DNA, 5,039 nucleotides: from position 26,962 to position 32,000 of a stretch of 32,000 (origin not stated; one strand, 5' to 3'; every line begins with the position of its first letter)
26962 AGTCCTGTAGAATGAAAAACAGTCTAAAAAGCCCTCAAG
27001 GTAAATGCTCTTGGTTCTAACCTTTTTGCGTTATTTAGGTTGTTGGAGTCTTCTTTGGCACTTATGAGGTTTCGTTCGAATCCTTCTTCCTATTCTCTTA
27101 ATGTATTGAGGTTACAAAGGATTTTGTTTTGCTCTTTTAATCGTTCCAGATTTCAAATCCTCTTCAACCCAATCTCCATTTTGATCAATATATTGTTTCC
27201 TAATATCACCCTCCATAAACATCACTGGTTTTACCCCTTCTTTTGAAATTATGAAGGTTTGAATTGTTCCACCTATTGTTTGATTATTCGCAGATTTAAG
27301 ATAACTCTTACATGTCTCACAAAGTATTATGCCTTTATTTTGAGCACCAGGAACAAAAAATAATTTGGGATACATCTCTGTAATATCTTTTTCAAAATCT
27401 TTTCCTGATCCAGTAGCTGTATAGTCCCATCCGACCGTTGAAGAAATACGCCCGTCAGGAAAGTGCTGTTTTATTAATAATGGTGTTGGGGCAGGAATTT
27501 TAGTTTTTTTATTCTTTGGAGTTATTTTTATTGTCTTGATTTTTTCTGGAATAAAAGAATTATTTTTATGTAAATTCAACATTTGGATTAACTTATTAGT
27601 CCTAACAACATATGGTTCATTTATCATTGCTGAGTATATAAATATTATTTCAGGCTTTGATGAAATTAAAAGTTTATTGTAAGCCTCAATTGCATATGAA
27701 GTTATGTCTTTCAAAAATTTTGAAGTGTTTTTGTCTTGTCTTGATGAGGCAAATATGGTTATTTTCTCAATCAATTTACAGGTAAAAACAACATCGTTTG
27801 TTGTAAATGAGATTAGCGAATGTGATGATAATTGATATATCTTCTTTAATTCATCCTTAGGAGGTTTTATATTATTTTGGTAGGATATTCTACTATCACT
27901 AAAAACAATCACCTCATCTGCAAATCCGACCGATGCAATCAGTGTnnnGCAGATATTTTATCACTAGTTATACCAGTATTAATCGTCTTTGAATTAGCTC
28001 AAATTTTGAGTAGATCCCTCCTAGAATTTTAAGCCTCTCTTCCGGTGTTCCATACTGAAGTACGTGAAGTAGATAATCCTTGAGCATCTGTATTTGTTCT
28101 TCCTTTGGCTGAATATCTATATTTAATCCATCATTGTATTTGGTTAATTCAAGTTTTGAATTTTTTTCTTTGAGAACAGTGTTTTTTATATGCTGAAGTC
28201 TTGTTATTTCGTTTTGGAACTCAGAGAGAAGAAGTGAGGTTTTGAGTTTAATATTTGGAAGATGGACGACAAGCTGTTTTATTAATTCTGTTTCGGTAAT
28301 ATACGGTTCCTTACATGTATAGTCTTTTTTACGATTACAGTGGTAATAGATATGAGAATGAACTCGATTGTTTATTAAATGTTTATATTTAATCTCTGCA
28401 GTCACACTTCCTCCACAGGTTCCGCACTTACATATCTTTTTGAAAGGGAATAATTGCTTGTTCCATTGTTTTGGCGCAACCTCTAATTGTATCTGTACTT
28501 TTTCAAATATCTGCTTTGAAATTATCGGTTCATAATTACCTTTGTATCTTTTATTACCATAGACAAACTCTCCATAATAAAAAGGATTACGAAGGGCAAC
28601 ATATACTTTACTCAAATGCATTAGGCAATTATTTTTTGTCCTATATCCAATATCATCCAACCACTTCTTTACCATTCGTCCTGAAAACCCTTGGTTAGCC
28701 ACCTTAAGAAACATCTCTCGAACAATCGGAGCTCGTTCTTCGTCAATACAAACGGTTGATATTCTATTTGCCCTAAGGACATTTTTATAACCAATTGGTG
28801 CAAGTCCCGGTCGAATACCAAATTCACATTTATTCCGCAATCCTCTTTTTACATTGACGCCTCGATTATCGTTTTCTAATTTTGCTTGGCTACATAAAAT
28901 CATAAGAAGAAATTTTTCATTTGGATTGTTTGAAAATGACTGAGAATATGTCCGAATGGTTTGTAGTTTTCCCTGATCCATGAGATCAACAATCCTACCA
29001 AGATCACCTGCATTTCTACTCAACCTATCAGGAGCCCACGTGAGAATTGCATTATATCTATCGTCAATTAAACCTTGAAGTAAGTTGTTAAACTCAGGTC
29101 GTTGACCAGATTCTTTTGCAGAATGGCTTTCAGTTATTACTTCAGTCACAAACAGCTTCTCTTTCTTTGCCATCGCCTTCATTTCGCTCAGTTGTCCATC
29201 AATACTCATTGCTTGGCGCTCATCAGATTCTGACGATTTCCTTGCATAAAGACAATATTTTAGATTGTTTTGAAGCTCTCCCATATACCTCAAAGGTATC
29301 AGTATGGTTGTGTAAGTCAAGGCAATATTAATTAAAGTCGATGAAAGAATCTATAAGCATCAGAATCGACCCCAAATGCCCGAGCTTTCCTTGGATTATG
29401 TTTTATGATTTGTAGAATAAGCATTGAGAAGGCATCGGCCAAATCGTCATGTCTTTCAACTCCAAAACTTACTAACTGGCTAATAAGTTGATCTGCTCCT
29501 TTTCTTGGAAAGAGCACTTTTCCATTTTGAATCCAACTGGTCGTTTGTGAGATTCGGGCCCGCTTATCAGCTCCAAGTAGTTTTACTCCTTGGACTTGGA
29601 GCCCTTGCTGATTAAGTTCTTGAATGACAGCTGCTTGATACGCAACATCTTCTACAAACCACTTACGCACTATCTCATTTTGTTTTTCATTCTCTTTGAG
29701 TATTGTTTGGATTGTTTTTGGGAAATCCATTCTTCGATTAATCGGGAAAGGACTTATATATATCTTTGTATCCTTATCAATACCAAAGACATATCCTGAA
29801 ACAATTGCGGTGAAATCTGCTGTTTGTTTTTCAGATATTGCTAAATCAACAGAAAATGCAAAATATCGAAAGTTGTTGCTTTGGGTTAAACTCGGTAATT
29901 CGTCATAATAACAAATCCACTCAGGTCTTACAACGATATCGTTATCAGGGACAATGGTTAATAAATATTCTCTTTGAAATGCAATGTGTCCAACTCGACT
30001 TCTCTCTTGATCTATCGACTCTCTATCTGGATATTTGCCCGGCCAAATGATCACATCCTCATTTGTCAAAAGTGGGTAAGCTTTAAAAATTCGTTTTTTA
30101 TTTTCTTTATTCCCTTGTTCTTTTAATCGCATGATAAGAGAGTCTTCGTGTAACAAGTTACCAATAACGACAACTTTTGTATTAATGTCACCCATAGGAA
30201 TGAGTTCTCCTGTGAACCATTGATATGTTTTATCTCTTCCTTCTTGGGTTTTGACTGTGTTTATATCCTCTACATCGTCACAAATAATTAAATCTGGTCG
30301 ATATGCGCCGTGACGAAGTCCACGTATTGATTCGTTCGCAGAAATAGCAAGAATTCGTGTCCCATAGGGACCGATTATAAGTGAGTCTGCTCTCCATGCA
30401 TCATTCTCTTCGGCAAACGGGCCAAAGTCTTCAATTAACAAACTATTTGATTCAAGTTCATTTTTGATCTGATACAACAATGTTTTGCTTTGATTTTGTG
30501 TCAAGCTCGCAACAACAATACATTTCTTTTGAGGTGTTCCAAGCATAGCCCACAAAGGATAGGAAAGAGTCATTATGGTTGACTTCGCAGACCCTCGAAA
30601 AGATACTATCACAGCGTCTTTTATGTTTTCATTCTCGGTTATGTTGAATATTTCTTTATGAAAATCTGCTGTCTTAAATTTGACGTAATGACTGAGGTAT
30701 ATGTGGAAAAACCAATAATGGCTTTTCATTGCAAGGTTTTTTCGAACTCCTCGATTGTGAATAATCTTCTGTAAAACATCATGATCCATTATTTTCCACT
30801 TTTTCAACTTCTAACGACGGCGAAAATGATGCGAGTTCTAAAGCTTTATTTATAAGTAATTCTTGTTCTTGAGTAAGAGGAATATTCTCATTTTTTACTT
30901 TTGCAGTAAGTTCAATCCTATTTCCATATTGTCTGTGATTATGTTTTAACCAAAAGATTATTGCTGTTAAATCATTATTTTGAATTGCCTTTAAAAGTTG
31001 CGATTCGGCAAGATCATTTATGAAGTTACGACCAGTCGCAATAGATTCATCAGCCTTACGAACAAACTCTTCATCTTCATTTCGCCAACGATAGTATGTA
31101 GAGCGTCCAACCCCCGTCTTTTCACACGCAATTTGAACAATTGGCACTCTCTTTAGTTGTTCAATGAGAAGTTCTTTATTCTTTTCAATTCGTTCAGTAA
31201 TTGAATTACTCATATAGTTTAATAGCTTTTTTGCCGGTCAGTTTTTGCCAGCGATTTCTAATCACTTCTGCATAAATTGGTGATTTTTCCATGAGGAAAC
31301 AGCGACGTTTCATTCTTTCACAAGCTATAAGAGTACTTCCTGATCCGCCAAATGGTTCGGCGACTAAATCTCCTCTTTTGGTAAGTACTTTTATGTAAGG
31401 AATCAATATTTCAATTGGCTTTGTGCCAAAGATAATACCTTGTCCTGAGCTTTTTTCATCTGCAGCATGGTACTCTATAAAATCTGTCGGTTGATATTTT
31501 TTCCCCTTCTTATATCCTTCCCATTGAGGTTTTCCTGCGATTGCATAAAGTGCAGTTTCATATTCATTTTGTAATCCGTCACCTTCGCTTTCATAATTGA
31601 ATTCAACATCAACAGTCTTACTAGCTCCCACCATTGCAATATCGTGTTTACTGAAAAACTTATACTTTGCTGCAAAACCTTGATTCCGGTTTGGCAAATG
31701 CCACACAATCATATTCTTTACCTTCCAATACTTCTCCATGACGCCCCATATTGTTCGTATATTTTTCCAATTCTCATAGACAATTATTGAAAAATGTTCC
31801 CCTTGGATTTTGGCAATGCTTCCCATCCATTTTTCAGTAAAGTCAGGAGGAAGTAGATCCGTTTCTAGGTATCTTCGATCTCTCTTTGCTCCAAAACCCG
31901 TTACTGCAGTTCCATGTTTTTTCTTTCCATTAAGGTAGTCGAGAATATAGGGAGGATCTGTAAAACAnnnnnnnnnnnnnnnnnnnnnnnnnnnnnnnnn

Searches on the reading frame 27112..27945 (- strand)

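Call 9: search_protein_families(library=pfam, proteins=[window:27112-27945:-], max_evalue=0.01)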
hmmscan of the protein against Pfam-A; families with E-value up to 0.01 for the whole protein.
window:27112-27945:- (277 aa): 1 family
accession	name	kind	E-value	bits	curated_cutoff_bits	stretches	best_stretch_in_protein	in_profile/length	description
PF00227.31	Proteasome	-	0.0017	18.4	22.4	0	6-54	10-59/189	Proteasome subunit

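Call 30: search_protein_families(library=ncbifam, proteins=[window:27112-27945:-], max_evalue=0.01)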
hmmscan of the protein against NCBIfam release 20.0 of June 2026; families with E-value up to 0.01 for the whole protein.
window:27112-27945:- (277 aa): 0 families

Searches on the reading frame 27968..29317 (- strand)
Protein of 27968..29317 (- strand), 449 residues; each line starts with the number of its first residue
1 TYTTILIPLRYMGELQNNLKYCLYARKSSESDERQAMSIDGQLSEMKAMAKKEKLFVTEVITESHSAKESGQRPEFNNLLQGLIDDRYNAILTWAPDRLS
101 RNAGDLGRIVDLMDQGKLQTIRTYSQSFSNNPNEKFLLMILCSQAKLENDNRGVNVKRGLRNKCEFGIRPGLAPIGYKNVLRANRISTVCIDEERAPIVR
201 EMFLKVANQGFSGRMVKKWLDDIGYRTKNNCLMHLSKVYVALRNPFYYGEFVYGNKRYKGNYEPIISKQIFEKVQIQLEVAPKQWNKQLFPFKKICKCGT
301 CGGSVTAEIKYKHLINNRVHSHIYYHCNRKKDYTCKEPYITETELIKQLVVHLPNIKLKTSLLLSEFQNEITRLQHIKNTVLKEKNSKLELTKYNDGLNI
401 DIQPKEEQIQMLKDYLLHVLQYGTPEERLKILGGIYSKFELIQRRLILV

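Call 9: search_protein_families(library=pfam, proteins=[window:27968-29317:-], max_evalue=0.01)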
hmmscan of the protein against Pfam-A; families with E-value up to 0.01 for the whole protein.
window:27968-29317:- (449 aa): 3 families
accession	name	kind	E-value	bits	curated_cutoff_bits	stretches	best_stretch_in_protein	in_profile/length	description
PF00239.26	Resolvase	-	2e-17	64.1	23.3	1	23-163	3-139/145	Resolvase, N terminal domain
PF07508.19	Recombinase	-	4.2e-15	56.3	21.1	1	193-278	1-99/102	Recombinase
PF13408.12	Zn_ribbon_recom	-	3e-07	31.1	25.3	1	291-349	1-53/58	Recombinase zinc beta ribbon domain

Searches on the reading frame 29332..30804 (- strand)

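Call 9: search_protein_families(library=pfam, proteins=[window:29332-30804:-], max_evalue=0.01)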
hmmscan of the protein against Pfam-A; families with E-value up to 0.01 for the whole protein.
window:29332-30804:- (490 aa): 1 family
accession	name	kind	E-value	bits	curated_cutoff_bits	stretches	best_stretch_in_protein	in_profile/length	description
PF17289.8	Terminase_6C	-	4.8e-06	27.1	22.6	1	319-464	3-153/155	Terminase RNaseH-like domain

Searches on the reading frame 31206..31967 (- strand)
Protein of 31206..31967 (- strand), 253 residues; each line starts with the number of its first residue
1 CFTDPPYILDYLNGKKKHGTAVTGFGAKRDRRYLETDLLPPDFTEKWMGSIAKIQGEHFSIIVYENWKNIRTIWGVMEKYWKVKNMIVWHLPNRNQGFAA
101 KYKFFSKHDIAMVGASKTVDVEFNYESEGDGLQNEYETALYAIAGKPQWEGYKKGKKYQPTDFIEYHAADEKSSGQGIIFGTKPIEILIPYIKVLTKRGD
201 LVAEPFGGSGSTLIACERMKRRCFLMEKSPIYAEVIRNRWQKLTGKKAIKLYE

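Call 9: search_protein_families(library=pfam, proteins=[window:31206-31967:-], max_evalue=0.01)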
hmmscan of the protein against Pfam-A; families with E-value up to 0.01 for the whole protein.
window:31206-31967:- (253 aa): 1 family
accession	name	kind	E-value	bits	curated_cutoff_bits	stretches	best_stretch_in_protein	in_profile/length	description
PF01555.25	N6_N4_Mtase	-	2.7e-17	63.9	26.7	1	2-236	5-219/221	DNA methylase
